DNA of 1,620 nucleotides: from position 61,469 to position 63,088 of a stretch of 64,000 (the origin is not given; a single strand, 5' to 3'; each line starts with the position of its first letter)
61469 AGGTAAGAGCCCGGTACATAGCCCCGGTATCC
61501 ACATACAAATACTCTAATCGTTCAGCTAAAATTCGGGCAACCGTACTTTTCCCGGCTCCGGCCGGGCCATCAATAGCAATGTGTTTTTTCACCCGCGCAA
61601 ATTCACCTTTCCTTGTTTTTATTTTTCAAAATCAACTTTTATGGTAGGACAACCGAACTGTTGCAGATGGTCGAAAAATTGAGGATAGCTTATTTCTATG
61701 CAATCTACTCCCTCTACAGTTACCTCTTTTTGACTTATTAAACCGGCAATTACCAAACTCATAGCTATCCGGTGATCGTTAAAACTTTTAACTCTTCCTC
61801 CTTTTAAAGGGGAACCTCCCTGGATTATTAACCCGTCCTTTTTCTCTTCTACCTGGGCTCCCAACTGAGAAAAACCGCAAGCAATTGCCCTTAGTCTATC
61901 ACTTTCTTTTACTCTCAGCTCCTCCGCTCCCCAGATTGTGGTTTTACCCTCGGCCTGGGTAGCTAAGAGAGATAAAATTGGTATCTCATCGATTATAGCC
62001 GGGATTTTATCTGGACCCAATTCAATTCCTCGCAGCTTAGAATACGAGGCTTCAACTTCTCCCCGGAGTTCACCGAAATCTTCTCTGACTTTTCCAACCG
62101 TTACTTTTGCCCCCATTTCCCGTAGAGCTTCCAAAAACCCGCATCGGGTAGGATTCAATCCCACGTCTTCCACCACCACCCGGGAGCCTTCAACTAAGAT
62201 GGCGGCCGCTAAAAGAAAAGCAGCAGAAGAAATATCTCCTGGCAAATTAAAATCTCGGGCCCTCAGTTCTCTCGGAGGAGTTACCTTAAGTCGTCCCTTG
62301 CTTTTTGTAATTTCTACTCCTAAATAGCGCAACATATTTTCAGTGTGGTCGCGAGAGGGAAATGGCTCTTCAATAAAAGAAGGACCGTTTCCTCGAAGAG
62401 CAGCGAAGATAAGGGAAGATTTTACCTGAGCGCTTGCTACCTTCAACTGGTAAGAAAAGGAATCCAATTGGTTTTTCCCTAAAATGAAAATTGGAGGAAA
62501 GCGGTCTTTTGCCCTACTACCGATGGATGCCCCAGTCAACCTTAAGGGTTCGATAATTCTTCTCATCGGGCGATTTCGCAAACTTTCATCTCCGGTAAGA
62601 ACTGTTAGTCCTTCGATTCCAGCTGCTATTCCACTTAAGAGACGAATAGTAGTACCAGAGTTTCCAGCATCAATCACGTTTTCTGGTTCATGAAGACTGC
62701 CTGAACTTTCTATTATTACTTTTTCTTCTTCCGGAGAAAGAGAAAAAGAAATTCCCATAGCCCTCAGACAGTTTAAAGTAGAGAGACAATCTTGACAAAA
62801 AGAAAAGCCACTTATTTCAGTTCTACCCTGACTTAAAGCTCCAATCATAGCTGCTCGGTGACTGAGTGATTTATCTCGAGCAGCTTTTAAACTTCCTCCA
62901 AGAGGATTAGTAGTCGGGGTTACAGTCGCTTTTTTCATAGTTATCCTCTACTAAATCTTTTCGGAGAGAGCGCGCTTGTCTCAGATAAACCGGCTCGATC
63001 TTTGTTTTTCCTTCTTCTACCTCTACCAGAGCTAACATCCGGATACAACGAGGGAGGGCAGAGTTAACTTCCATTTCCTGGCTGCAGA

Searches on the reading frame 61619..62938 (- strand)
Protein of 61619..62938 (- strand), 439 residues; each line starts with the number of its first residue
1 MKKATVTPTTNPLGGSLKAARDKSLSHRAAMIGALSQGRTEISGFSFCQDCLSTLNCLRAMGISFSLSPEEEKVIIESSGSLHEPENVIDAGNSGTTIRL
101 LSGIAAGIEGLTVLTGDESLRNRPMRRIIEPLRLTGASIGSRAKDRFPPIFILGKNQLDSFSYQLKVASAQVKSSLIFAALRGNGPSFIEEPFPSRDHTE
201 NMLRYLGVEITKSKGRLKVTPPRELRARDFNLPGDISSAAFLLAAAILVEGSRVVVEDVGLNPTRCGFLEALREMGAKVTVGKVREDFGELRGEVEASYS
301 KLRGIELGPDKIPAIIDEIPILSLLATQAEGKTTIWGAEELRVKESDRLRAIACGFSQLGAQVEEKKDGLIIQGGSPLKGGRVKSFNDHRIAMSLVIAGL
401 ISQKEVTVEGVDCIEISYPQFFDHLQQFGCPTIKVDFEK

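Call 27: search_protein_families(library=pfam, proteins=[window:61619-62938:-], max_evalue=0.00001)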
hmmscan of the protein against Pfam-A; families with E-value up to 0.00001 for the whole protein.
window:61619-62938:- (439 aa): 1 family
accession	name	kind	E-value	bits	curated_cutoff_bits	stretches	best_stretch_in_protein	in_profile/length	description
PF00275.25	EPSP_synthase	-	8.7e-115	384.2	22.8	1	10-425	4-417/417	EPSP synthase (3-phosphoshikimate 1-carboxyvinyltransferase)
